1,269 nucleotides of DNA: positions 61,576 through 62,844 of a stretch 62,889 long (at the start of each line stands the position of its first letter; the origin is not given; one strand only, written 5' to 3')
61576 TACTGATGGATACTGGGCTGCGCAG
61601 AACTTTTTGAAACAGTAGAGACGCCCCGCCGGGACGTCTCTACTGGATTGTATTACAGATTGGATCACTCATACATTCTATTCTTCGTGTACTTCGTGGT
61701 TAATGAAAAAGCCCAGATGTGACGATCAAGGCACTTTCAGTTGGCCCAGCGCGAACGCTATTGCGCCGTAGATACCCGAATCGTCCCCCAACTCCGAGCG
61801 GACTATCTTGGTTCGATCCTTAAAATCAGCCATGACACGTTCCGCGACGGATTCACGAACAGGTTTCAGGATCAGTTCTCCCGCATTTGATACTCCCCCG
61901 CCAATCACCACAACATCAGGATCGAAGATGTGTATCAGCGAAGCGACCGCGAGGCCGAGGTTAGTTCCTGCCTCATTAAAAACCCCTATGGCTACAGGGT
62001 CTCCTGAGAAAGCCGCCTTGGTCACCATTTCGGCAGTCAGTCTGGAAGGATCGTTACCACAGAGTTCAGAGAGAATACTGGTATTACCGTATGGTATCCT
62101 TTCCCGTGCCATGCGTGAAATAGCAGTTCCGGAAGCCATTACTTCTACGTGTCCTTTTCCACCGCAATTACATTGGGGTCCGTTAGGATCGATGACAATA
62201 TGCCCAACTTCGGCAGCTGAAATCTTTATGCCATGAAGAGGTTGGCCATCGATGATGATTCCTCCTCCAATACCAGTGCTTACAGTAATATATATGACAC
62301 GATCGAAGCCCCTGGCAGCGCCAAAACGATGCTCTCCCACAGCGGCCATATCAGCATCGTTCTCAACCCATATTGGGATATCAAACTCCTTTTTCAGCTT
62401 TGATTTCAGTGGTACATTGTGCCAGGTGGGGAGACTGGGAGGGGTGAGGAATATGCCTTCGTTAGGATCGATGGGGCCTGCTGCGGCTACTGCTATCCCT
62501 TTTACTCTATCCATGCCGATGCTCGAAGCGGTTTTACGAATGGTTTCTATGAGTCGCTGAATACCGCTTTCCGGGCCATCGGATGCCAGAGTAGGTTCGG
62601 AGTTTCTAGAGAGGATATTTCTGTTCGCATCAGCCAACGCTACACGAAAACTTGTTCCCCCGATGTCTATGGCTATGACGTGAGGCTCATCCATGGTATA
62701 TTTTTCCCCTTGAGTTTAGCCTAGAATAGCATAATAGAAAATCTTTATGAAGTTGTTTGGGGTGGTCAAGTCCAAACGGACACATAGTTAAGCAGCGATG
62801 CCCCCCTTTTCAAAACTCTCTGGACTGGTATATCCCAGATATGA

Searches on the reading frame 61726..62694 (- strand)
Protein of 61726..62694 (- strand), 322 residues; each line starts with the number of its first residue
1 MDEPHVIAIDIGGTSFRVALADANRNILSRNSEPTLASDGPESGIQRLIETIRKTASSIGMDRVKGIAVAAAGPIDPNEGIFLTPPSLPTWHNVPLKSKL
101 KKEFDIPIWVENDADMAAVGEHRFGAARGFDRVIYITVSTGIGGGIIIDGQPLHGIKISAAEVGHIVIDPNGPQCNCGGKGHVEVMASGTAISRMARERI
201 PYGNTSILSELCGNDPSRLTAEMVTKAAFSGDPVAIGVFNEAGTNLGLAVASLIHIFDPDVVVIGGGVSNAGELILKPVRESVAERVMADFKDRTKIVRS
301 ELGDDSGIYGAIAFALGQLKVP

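Call 48: search_protein_families(library=pfam, proteins=[window:61726-62694:-], max_evalue=0.00001)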
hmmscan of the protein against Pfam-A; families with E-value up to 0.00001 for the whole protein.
window:61726-62694:- (322 aa): 1 family
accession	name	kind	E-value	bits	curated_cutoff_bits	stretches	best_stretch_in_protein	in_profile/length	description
PF00480.26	ROK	-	5.7e-70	236.6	22.9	1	7-316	2-292/294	ROK family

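Call 84: find_encoding_contigs(protein=window:61726-62694:-, flank=10000, max_places=2)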
Protein window:61726-62694:- (322 aa): 2 contigs read that carry it; 2 places shown.
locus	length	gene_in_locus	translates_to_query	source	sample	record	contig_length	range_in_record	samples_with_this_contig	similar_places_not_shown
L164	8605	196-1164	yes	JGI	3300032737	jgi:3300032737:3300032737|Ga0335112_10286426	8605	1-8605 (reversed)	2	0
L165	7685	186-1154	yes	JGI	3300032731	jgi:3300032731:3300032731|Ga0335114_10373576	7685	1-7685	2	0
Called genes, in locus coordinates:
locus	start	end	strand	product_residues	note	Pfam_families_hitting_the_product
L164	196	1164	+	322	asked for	PF00480:ROK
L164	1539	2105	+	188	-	-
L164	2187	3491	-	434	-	PF01523:PmbA_TldD_1st, PF19289:PmbA_TldD_3rd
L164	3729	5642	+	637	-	-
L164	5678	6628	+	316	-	PF04055:Radical_SAM, PF13353:Fer4_12, PF12797:Fer4_2 (faint), PF00037:Fer4 (weak), PF12838:Fer4_7 (weak), PF13187:Fer4_9, PF14697:Fer4_21 (weak), PF00037:Fer4 (weak), +4 more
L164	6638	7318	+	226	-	PF00027:cNMP_binding, PF13545:HTH_Crp_2, PF00325:Crp (faint)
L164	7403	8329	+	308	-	PF00291:PALP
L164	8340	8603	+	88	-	?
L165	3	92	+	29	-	?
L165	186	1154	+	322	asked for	PF00480:ROK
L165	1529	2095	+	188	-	-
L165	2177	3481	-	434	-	PF01523:PmbA_TldD_1st, PF19289:PmbA_TldD_3rd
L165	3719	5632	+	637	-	-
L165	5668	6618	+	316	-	PF04055:Radical_SAM, PF13353:Fer4_12, PF12797:Fer4_2 (faint), PF00037:Fer4 (weak), PF12838:Fer4_7 (weak), PF13187:Fer4_9, PF14697:Fer4_21 (weak), PF00037:Fer4 (weak), +4 more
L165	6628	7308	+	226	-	PF00027:cNMP_binding, PF13545:HTH_Crp_2, PF00325:Crp (faint)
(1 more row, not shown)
